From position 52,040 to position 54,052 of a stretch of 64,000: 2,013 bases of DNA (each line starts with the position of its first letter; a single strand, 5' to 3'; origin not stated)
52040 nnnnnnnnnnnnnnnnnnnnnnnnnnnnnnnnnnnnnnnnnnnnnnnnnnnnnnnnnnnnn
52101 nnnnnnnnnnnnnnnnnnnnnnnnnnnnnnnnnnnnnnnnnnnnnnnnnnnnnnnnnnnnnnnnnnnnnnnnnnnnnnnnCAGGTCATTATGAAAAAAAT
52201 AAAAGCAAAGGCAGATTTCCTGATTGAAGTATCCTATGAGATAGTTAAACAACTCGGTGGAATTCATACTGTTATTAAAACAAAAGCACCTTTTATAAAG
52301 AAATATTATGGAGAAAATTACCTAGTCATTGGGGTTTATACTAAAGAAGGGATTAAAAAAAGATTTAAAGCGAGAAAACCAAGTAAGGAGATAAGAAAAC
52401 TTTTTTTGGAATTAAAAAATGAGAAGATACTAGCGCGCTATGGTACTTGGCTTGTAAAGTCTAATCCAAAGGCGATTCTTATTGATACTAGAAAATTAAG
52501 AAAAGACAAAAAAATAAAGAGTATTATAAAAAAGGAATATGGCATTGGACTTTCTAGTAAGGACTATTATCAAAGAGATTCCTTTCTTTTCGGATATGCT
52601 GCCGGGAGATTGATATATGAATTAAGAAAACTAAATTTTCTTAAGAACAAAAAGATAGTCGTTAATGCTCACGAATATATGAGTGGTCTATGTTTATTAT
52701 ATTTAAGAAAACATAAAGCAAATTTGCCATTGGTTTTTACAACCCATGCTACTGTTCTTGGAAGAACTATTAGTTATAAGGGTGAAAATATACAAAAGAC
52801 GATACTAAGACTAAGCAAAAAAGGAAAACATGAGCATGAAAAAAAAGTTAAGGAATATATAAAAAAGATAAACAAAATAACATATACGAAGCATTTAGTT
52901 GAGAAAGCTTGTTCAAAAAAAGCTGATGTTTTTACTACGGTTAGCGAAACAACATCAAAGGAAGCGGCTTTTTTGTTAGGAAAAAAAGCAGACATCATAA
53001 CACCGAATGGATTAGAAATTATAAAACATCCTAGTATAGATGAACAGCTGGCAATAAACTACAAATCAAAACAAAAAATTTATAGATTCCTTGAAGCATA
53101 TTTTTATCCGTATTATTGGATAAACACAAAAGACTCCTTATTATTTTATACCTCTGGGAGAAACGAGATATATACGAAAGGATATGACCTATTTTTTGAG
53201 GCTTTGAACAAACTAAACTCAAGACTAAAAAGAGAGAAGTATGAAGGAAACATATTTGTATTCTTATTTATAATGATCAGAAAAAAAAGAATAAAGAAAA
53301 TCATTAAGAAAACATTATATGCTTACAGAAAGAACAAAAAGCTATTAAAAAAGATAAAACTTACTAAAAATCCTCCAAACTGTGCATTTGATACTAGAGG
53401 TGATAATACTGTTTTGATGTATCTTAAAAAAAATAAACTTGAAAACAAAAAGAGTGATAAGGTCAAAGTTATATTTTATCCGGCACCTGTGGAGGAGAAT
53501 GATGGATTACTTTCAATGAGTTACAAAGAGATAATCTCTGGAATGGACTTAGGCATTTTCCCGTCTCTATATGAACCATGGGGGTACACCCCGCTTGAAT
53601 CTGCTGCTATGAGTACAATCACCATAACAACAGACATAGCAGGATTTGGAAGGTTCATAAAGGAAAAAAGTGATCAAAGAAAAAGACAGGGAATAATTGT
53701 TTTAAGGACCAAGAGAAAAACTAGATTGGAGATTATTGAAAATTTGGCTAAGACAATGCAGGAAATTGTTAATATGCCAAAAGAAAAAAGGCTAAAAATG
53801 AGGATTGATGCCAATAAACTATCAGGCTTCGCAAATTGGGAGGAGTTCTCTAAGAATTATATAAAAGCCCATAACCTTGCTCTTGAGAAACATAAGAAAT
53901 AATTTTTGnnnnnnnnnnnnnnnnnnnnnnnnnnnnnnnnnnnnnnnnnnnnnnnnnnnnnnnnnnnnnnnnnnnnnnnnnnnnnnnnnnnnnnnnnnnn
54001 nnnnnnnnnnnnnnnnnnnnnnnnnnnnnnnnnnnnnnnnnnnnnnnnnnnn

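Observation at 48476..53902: Glycosyl-phosphoglycerate synthase and phosphatase pair bracketed by two divergent GT3 glycogen-synthase-like paralogs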

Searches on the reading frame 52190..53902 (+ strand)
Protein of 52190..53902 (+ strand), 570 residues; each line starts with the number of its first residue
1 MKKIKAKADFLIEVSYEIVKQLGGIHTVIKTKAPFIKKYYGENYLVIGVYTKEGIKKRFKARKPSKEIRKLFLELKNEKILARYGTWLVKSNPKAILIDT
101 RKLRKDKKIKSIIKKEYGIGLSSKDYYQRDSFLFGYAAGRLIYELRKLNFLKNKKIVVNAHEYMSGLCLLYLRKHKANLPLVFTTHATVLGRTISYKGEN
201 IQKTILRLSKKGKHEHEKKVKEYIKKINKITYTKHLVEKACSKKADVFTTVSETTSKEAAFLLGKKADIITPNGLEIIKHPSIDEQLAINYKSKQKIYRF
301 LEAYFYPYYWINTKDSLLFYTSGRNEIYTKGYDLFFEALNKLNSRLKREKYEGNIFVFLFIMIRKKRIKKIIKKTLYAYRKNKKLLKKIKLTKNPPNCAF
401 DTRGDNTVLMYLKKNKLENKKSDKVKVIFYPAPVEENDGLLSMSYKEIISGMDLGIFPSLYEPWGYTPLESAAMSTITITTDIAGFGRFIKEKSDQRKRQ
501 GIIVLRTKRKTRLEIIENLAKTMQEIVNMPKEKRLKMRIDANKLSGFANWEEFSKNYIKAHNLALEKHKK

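Call 3: search_protein_families(library=pfam, proteins=[window:52190-53902:+], max_evalue=0.01)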
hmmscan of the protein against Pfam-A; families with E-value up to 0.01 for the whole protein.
window:52190-53902:+ (570 aa): 6 families
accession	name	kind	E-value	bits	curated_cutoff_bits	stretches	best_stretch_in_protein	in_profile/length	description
PF05693.19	Glycogen_syn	-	2.3e-100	337.5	27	2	13-362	1-339/639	Glycogen synthase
PF00534.26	Glycos_transf_1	-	1.3e-08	35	26.4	1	377-507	25-143/172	Glycosyl transferases group 1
PF13692.12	Glyco_trans_1_4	-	2.1e-07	31.8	27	1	445-504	70-124/142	Glycosyl transferases group 1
PF08323.17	Glyco_transf_5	-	1.2e-06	28.8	22.7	1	133-259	113-224/239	Starch synthase catalytic domain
PF13439.12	Glyco_transf_4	-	1.9e-05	25.2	28.5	1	132-266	54-155/170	Glycosyltransferase Family 4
PF20706.3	GT4-conflict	-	0.0031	17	26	0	451-539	281-367/385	Family 4 Glycosyltransferase in conflict systems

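Call 4: search_protein_families(library=ncbifam, proteins=[window:52190-53902:+], max_evalue=0.01)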
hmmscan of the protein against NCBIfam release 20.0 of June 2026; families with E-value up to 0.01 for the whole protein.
window:52190-53902:+ (570 aa): 6 families
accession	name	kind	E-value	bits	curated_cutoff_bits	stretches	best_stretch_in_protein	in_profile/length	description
TIGR02095.1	glgA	subfamily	1.1e-10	40.8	328.45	2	445-560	362-473/477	glycogen/starch synthase, ADP-glucose type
NF001899.0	PRK00654.1-2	equivalog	4.3e-09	35.3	459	2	134-258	114-219/478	glycogen synthase GlgA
NF001903.0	PRK00654.2-2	equivalog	0.00011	21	616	1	449-566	368-480/482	glycogen synthase GlgA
NF010699.0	PRK14099.1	equivalog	0.00053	18.6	762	0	446-561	364-476/485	glycogen synthase GlgA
TIGR02149.1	glgA_Coryne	subfamily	0.0018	17.5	302.4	1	444-534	276-360/391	glycogen synthase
NF001905.0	PRK00654.2-4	subfamily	0.0083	14.7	560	0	447-501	371-429/489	glycogen synthase GlgA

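Call 57: find_homologous_proteins(query=window:52190-53902:+, max_evalue=1e-60)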
Query window:52190-53902:+ (570 aa): 2070 proteins with E <= 1e-60 among 8000 candidates; the best 120 are listed.
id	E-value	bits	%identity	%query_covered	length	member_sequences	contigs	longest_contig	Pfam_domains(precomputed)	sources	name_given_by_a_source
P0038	0.0e+0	1242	100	100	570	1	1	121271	PF00534.27,PF05693.20,PF08323.18,PF13692.13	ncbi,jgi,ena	-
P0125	1.4e-234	798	65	100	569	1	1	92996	PF00534.27,PF05693.20,PF08323.18,PF13439.13,PF13692.13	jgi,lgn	-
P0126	5.4e-234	796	66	100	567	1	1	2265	PF00534.27,PF05693.20,PF08323.18,PF13439.13,PF13692.13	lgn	-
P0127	3.6e-232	790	64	100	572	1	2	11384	PF00534.27,PF05693.20,PF08323.18,PF13692.13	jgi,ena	-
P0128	1.4e-231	788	63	100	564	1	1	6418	PF00534.27,PF05693.20,PF08323.18,PF13692.13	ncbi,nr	ncbi:MAG: glycogen/starch synthase [Nanoarchaeota archaeon]|nr:glycogen/starch synthase [Nanoarchaeo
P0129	3.8e-228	777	63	100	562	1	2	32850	PF05693.20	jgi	-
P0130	1.2e-227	775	64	100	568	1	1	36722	PF00534.27,PF05693.20,PF08323.18,PF13439.13,PF13692.13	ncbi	-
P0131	1.1e-226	772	64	100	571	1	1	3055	PF00534.27,PF05693.20,PF08323.18,PF13439.13,PF13692.13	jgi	jgi:phosphorylase/glycogen(starch) synthase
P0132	4.6e-223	760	61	100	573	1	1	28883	PF00534.27,PF05693.20,PF08323.18,PF13439.13,PF13692.13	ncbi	-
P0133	2.3e-218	744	61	100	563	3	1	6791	PF00534.27,PF05693.20,PF08323.18,PF13692.13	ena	-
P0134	9.0e-218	742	62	100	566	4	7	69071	PF00534.27,PF05693.20,PF08323.18,PF13692.13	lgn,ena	-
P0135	7.8e-214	729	61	99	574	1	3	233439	PF00534.27,PF05693.20,PF08323.18,PF13439.13,PF13692.13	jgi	-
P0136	1.0e-213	729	60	99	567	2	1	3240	PF00534.27,PF05693.20,PF08323.18,PF13692.13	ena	-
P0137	6.5e-211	720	59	99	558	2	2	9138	PF00534.27,PF05693.20,PF13579.13,PF08323.18,PF13439.13,PF13692.13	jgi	jgi:phosphorylase/glycogen(starch) synthase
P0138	9.8e-207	706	59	100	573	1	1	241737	PF00534.27,PF05693.20,PF08323.18,PF13692.13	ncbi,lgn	-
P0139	3.5e-163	562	58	82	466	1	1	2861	PF05693.20,PF08323.18,PF13439.13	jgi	-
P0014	8.0e-161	554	47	100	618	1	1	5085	PF00534.27,PF05693.20,PF08323.18,PF13692.13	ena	-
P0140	6.1e-153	528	46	99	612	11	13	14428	PF00534.27,PF05693.20,PF08323.18,PF13439.13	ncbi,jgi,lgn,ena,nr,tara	ncbi:MAG: glycogen/starch synthase [Candidatus Woesearchaeota archaeon]|jgi:glycogen(starch) synthas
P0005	3.0e-147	510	45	99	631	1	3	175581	PF00534.27,PF05693.20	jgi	-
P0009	9.3e-147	508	44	100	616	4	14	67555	PF05693.20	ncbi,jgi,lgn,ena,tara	jgi:glycogen(starch) synthase|tara:strand:- start:14282 stop:16132 length:1851 start_codon:yes stop_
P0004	5.6e-146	505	44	100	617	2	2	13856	PF05693.20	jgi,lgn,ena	-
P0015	1.0e-144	501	43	100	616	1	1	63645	PF00534.27,PF05693.20,PF13439.13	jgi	jgi:glycogen(starch) synthase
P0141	4.8e-143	496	43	99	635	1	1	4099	PF00534.27,PF05693.20,PF13692.13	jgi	-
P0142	1.7e-141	491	43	99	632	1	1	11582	PF00534.27,PF05693.20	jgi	jgi:glycogen(starch) synthase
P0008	3.4e-140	486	42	100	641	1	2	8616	PF05693.20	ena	-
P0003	6.3e-139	482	42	100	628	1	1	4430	PF00534.27,PF05693.20,PF13692.13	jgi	-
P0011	1.7e-138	481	43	100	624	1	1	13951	PF00534.27,PF05693.20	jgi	-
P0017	1.6e-136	474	43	100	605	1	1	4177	PF00534.27,PF05693.20,PF13439.13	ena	-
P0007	4.2e-136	473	42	99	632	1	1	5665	PF00534.27,PF05693.20,PF13692.13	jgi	-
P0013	2.5e-135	470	43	100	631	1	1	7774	PF05693.20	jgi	-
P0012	1.6e-132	461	41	100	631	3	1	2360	PF05693.20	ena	-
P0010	9.9e-132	458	42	100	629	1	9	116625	PF00534.27,PF05693.20,PF13692.13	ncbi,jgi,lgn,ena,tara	tara:strand:+ start:7312 stop:9201 length:1890 start_codon:yes stop_codon:yes gene_type:complete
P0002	1.0e-131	458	41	99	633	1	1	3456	PF05693.20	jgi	jgi:glycogen(starch) synthase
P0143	7.8e-130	452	39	99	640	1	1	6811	PF05693.20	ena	-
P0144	2.2e-128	447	39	99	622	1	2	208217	PF00534.27,PF05693.20,PF13692.13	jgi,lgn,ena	-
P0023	5.2e-128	446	39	99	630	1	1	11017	PF05693.20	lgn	-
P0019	1.6e-126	441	39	99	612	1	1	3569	PF00534.27,PF05693.20,PF13692.13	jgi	jgi:glycogen(starch) synthase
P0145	7.1e-126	439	41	95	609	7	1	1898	PF00534.27,PF05693.20,PF13692.13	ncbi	-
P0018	2.8e-124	434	38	100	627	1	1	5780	PF00534.27,PF05693.20,PF13439.13,PF13692.13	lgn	-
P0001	1.0e-123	432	41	99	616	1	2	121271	PF05693.20,PF13439.13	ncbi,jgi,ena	-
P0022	3.2e-123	430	39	99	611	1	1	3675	PF00534.27,PF05693.20,PF13692.13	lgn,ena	-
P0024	7.4e-123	429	39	99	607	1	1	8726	PF00534.27,PF05693.20,PF13439.13,PF20706.4,PF13692.13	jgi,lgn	-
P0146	7.5e-121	422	37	99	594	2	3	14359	PF00534.27,PF05693.20,PF08323.18,PF13692.13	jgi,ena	-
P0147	1.2e-120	422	38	98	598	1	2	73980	PF00534.27,PF05693.20,PF08323.18,PF13692.13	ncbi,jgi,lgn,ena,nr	ncbi:hypothetical protein DRN74_03395 [Candidatus Micrarchaeota archaeon]|nr:MAG: hypothetical prote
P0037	4.3e-120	420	39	98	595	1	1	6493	PF00534.27,PF05693.20,PF08323.18,PF13692.13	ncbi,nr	ncbi:MAG: glycogen/starch synthase [Candidatus Altiarchaeota archaeon]|nr:glycogen/starch synthase [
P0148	7.8e-120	419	39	98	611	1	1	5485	PF00534.27,PF05693.20,PF08323.18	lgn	-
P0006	8.0e-120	419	38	99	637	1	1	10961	PF05693.20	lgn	-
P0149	3.4e-119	417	38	99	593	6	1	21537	PF00534.27,PF05693.20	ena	-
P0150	3.7e-119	417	38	99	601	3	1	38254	PF00534.27,PF05693.20,PF08323.18,PF13439.13,PF20706.4,PF13692.13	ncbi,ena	-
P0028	5.2e-119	416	39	99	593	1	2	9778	PF00534.27,PF05693.20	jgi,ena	-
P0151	7.3e-119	416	39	98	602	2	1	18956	PF00534.27,PF05693.20,PF13692.13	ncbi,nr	ncbi:hypothetical protein KY331_04900 [Candidatus Woesearchaeota archaeon]|nr:hypothetical protein [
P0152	9.1e-118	412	38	99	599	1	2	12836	PF00534.27,PF05693.20,PF13692.13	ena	-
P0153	9.2e-118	412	38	99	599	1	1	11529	PF00534.27,PF05693.20,PF13692.13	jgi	-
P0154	9.4e-118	412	38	98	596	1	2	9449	PF00534.27,PF05693.20,PF13692.13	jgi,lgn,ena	-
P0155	1.6e-117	412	38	99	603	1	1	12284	PF00534.27,PF05693.20,PF13692.13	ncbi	ncbi:MAG: hypothetical protein ABII01_01320 [Candidatus Woesearchaeota archaeon]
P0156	2.5e-117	411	37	99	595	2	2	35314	PF00534.27,PF05693.20,PF20706.4,PF13692.13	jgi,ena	-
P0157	2.8e-117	411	37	99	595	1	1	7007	PF00534.27,PF05693.20,PF13692.13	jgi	-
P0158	3.1e-117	411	38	99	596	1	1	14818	PF00534.27,PF05693.20,PF13692.13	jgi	jgi:glycogen synthase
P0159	5.1e-117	410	37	98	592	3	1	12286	PF00534.27,PF05693.20,PF20706.4,PF13692.13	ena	-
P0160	7.2e-117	409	39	99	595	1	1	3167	PF00534.27,PF05693.20,PF13692.13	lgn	-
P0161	1.4e-116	408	38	97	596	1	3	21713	PF00534.27,PF05693.20,PF08323.18,PF13692.13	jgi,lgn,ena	-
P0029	1.5e-116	408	38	99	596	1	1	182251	PF00534.27,PF05693.20,PF20706.4,PF13692.13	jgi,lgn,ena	-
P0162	2.0e-116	408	38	99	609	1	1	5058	PF00534.27,PF05693.20,PF13692.13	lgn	-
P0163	4.3e-116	407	37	99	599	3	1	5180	PF00534.27,PF05693.20,PF08323.18,PF13692.13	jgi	jgi:glycogen(starch) synthase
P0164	4.5e-116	407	37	100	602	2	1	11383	PF00534.27,PF05693.20,PF13692.13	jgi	-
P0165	4.7e-116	407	38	99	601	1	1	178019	PF00534.27,PF05693.20,PF08323.18,PF20706.4,PF13692.13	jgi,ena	-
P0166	4.9e-116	407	40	99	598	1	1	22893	PF00534.27,PF05693.20,PF08323.18,PF20706.4,PF13692.13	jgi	jgi:glycogen(starch) synthase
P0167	6.8e-116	406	38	99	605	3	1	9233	PF05693.20,PF08323.18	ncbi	ncbi:MAG: glycogen/starch synthase [archaeon]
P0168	7.2e-116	406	38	99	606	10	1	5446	PF00534.27,PF05693.20,PF08323.18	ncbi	-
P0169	1.4e-115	405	39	99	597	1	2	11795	PF00534.27,PF05693.20,PF08323.18,PF13692.13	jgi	-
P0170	1.9e-115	405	36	99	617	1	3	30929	PF05693.20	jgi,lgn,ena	-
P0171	3.1e-115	404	38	97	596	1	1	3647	PF00534.27,PF05693.20,PF08323.18,PF13692.13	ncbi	-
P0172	3.4e-115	404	37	99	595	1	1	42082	PF00534.27,PF05693.20,PF08323.18,PF20706.4,PF13692.13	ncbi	-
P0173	3.9e-115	404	36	99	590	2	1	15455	PF00534.27,PF05693.20,PF08323.18,PF13439.13,PF20706.4,PF13692.13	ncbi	-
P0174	4.6e-115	403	39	99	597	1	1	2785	PF00534.27,PF05693.20,PF08323.18,PF13439.13,PF13692.13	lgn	-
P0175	5.0e-115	403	37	99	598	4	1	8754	PF00534.27,PF05693.20,PF13692.13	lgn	-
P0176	5.6e-115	403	38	99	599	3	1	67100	PF00534.27,PF05693.20,PF13692.13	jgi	-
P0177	8.9e-115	402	36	99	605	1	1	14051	PF00534.27,PF05693.20,PF13439.13,PF20706.4,PF13692.13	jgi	jgi:glycogen(starch) synthase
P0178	9.2e-115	402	38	99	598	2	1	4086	PF00534.27,PF05693.20,PF20706.4,PF13692.13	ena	-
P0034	1.0e-114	402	38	98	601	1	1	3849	PF00534.27,PF05693.20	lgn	-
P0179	1.5e-114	402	38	99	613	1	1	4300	PF00534.27,PF05693.20,PF13692.13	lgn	-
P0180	2.8e-114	401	36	100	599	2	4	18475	PF00534.27,PF05693.20,PF13692.13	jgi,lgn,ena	-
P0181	3.0e-114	401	37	99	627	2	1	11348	PF00534.27,PF05693.20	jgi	jgi:glycogen(starch) synthase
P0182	3.2e-114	401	38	99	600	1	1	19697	PF00534.27,PF05693.20,PF08323.18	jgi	jgi:glycogen(starch) synthase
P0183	3.2e-114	401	38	97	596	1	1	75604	PF00534.27,PF05693.20,PF08323.18,PF13692.13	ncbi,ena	-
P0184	3.3e-114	401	38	98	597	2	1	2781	PF00534.27,PF05693.20,PF13692.13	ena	-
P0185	3.6e-114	400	37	98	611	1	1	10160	PF00534.27,PF05693.20,PF08323.18,PF13692.13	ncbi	-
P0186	6.5e-114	400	37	99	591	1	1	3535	PF00534.27,PF05693.20,PF13692.13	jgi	jgi:glycogen(starch) synthase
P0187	9.1e-114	399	36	99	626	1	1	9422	PF00534.27,PF05693.20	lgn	-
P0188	1.2e-113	399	37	99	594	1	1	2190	PF00534.27,PF05693.20,PF08323.18,PF13692.13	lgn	-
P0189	1.8e-113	398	37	98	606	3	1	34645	PF00534.27,PF05693.20,PF08323.18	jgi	-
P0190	2.3e-113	398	38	98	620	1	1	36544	PF05693.20,PF08323.18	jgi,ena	-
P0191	3.5e-113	397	37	98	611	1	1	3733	PF00534.27,PF05693.20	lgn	-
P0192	3.6e-113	397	37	98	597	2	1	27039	PF00534.27,PF05693.20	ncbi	-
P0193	1.1e-112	396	37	99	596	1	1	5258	PF00534.27,PF05693.20,PF13692.13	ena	-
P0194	1.2e-112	395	37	99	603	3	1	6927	PF00534.27,PF05693.20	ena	-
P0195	1.3e-112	395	37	99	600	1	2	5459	PF00534.27,PF05693.20,PF13692.13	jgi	jgi:glycogen(starch) synthase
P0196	1.5e-112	395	37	99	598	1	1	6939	PF00534.27,PF05693.20,PF08323.18,PF13692.13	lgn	-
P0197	1.8e-112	395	36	98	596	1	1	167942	PF00534.27,PF05693.20,PF13692.13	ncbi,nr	ncbi:MAG: hypothetical protein GF416_08425 [Candidatus Altiarchaeales archaeon]|nr:hypothetical prot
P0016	2.0e-112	395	36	100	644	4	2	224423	PF00534.27,PF05693.20,PF20706.4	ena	-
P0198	2.0e-112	395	37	99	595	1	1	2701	PF00534.27,PF05693.20,PF08323.18,PF20706.4,PF13692.13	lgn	-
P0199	2.2e-112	394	37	99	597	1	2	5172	PF00534.27,PF05693.20,PF13692.13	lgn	-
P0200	2.3e-112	394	36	99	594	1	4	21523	PF00534.27,PF05693.20,PF20706.4,PF13692.13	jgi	jgi:glycogen(starch) synthase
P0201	3.2e-112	394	36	99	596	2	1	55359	PF00534.27,PF05693.20,PF08323.18,PF13692.13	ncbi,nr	ncbi:MAG: Glycogen synthase [Candidatus Woesearchaeota archaeon]|nr:Glycogen synthase [Candidatus Wo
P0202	3.2e-112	394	37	99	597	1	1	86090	PF00534.27,PF05693.20,PF20706.4,PF13692.13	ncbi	-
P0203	3.4e-112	394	37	99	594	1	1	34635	PF00534.27,PF05693.20,PF08323.18,PF20706.4,PF13692.13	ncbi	-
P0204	3.7e-112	394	37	99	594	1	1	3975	PF00534.27,PF05693.20,PF13692.13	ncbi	-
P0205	4.0e-112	394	37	100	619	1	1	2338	PF00534.27,PF05693.20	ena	-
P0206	5.9e-112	393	36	99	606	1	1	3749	PF00534.27,PF05693.20,PF13692.13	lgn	-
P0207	6.0e-112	393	37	98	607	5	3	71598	PF00534.27,PF05693.20,PF08323.18,PF13439.13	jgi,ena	-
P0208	6.8e-112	393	38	99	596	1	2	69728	PF05693.20,PF08323.18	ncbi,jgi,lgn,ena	-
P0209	8.3e-112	393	36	99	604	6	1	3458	PF00534.27,PF05693.20,PF13692.13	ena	-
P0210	9.2e-112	392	35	99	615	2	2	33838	PF00534.27,PF05693.20,PF08323.18,PF20706.4,PF13692.13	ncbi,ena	-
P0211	1.0e-111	392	37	99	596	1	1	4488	PF00534.27,PF05693.20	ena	-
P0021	1.1e-111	392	37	100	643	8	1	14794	PF00534.27,PF05693.20,PF20706.4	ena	-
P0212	1.1e-111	392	37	99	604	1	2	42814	PF00534.27,PF05693.20,PF08323.18,PF13692.13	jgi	jgi:glycogen(starch) synthase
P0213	1.3e-111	392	39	99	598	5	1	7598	PF00534.27,PF05693.20,PF08323.18,PF13692.13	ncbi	-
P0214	1.3e-111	392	36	99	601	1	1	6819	PF00534.27,PF05693.20,PF08323.18,PF20706.4,PF13692.13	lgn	-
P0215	1.4e-111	392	36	99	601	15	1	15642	PF00534.27,PF05693.20,PF08323.18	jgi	-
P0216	1.5e-111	392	36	99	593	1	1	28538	PF00534.27,PF05693.20,PF08323.18,PF20706.4,PF13692.13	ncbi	ncbi:MAG: glycogen/starch synthase [Candidatus Woesearchaeota archaeon]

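Call 59: find_related_loci(query=window:52190-53902:+, collection=viral_contigs, flank=10000)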
Query window:52190-53902:+ (570 aa) in viral_contigs; peptide patterns used: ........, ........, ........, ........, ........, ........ (x = any residue, [..] = any of these).
35 stretches matched a pattern, but none encodes a relative of the query by tblastn (E <= 1e-3).

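Call 61: find_encoding_contigs(protein=P0125, flank=10000, max_places=3)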
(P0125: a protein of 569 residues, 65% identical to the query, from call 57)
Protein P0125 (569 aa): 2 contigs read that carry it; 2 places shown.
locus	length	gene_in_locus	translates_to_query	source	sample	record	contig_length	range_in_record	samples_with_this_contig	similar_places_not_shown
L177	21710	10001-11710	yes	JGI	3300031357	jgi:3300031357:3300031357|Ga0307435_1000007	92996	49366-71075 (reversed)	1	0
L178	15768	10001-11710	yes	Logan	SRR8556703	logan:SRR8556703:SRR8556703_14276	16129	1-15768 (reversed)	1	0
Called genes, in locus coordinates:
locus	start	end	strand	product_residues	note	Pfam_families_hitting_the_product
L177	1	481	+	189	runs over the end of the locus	-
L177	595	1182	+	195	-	-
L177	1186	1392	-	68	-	-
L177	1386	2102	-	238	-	PF00121:TIM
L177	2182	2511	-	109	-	-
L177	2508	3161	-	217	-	PF07314:Lit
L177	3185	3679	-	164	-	-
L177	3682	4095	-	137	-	-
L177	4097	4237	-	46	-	-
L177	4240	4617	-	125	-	-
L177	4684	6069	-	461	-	PF14691:Fer4_20, PF02826:2-Hacid_dh_C (faint), PF00890:FAD_binding_2 (weak), PF07992:Pyr_redox_2, PF13450:NAD_binding_8 (weak), PF13738:Pyr_redox_3, PF01262:AlaDh_PNT_C (weak), PF00070:Pyr_redox, +4 more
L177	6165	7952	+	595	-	PF05693:Glycogen_syn, PF00534:Glycos_transf_1 (faint)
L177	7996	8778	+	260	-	PF00483:NTP_transferase, PF12804:NTP_transf_3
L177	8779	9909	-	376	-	PF08323:Glyco_transf_5, PF13439:Glyco_transf_4, PF13579:Glyco_trans_4_4 (weak), PF20706:GT4-conflict, PF00534:Glycos_transf_1, PF13692:Glyco_trans_1_4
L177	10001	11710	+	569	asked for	PF05693:Glycogen_syn, PF08323:Glyco_transf_5, PF13439:Glyco_transf_4 (faint), PF05693:Glycogen_syn, PF00534:Glycos_transf_1 (weak), PF13692:Glyco_trans_1_4 (weak)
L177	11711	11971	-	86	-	-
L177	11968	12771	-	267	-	PF00175:NAD_binding_1 (weak), PF10418:DHODB_Fe-S_bind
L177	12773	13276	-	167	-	PF01936:NYN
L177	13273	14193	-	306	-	PF00056:Ldh_1_N, PF02866:Ldh_1_C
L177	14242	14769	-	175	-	PF05683:Fumerase_C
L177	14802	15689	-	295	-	PF05681:Fumerase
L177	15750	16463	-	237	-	PF00149:Metallophos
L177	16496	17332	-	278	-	PF13495:Phage_int_SAM_4, PF00589:Phage_integrase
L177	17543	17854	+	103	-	-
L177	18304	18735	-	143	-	-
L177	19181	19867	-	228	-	-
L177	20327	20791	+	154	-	PF01797:Y1_Tnp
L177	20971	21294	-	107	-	-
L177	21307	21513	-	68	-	-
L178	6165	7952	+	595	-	PF05693:Glycogen_syn, PF00534:Glycos_transf_1 (faint)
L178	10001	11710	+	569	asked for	PF05693:Glycogen_syn, PF08323:Glyco_transf_5, PF13439:Glyco_transf_4 (faint), PF05693:Glycogen_syn, PF00534:Glycos_transf_1 (weak), PF13692:Glyco_trans_1_4 (weak)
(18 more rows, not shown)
